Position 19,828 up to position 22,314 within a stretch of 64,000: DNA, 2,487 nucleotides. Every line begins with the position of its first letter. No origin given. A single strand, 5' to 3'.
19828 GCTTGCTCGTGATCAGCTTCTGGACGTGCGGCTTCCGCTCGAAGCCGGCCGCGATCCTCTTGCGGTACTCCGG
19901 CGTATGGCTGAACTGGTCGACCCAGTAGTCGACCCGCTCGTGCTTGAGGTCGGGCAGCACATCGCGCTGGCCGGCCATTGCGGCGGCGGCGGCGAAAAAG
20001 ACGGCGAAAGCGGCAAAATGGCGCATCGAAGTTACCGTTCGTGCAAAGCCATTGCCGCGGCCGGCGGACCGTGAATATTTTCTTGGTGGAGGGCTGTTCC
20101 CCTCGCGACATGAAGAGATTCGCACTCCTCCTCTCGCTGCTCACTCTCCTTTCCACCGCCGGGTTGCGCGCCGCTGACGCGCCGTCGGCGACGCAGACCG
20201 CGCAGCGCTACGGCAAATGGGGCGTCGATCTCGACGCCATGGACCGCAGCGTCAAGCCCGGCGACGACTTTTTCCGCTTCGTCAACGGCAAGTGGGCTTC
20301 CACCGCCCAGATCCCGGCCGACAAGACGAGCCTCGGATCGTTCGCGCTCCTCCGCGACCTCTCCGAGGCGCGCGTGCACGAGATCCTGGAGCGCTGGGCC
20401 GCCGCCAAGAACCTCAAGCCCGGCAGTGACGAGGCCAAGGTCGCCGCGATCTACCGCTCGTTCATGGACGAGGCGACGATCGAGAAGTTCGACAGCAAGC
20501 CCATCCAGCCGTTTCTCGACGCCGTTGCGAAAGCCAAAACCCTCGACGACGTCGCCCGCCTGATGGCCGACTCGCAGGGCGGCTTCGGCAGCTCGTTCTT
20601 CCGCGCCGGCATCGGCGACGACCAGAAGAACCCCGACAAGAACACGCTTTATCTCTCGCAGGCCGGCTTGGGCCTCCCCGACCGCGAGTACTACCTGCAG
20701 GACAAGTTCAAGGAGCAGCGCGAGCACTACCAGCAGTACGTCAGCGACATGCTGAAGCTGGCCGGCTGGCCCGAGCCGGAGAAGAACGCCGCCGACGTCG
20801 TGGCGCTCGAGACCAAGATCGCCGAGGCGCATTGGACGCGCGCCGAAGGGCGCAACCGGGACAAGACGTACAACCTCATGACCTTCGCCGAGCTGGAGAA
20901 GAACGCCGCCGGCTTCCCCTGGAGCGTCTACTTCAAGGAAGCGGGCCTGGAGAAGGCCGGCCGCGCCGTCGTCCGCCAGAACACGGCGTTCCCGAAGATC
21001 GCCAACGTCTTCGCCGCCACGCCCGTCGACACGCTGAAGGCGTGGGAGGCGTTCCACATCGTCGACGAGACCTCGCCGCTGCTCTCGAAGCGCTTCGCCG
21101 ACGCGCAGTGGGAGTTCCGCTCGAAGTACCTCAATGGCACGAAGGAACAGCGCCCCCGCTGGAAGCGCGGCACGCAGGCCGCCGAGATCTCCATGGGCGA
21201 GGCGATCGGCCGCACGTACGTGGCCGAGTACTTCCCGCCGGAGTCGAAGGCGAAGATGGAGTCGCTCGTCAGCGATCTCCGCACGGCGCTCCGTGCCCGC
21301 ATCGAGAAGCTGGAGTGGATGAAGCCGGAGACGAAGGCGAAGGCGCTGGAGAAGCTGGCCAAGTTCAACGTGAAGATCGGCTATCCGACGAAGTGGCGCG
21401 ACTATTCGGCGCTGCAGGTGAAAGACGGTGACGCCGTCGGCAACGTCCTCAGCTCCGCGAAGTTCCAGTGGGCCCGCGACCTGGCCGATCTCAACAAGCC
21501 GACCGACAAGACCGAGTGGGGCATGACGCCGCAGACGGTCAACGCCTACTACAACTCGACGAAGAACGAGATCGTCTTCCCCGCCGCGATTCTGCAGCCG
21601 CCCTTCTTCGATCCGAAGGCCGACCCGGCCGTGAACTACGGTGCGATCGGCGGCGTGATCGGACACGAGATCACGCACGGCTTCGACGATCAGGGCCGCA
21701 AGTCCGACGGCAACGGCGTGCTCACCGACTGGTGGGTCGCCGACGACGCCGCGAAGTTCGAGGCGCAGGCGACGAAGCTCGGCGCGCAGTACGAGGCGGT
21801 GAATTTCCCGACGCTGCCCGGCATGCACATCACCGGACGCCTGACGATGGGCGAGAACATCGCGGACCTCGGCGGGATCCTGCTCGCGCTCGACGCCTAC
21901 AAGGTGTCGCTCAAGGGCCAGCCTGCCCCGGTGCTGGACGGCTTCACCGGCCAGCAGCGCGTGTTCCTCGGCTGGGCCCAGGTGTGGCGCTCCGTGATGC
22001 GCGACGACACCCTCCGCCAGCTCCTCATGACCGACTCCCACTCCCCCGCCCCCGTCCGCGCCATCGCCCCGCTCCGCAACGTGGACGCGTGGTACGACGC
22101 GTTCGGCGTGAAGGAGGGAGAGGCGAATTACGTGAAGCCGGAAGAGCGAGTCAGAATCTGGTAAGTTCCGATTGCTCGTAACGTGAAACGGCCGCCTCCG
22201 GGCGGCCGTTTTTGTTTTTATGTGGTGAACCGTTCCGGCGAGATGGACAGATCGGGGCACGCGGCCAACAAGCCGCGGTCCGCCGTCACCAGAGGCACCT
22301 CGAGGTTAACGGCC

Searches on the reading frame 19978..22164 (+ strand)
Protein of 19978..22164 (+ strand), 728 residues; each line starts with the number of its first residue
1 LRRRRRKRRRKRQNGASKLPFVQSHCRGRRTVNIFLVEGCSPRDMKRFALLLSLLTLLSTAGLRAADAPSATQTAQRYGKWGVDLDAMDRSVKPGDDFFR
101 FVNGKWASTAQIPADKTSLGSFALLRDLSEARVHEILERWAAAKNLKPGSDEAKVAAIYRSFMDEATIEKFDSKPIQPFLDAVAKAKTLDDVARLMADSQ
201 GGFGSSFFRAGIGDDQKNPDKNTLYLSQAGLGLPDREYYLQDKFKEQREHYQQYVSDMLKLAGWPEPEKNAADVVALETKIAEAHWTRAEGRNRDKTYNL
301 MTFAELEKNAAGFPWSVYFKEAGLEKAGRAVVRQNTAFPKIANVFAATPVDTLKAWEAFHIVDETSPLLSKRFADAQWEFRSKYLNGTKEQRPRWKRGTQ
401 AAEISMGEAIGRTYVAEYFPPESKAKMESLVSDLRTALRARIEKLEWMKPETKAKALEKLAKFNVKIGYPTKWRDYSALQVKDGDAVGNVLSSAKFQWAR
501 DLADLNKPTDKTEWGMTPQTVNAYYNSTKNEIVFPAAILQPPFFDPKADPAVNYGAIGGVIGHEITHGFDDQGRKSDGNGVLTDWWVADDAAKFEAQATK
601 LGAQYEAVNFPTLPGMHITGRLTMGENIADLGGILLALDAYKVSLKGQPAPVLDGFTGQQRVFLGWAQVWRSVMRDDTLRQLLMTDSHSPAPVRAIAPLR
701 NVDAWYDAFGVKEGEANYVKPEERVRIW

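Call 99: search_protein_families(library=pfam, proteins=[window:19978-22164:+], max_evalue=0.00001)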
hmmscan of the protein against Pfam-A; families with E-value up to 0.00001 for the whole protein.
window:19978-22164:+ (728 aa): 2 families
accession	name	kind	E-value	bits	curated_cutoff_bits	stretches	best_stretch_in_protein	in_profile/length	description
PF05649.18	Peptidase_M13_N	-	1e-122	410.7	32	1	94-470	1-381/381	Peptidase family M13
PF01431.27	Peptidase_M13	-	1.7e-65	220.9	24.5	1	522-725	1-205/205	Peptidase family M13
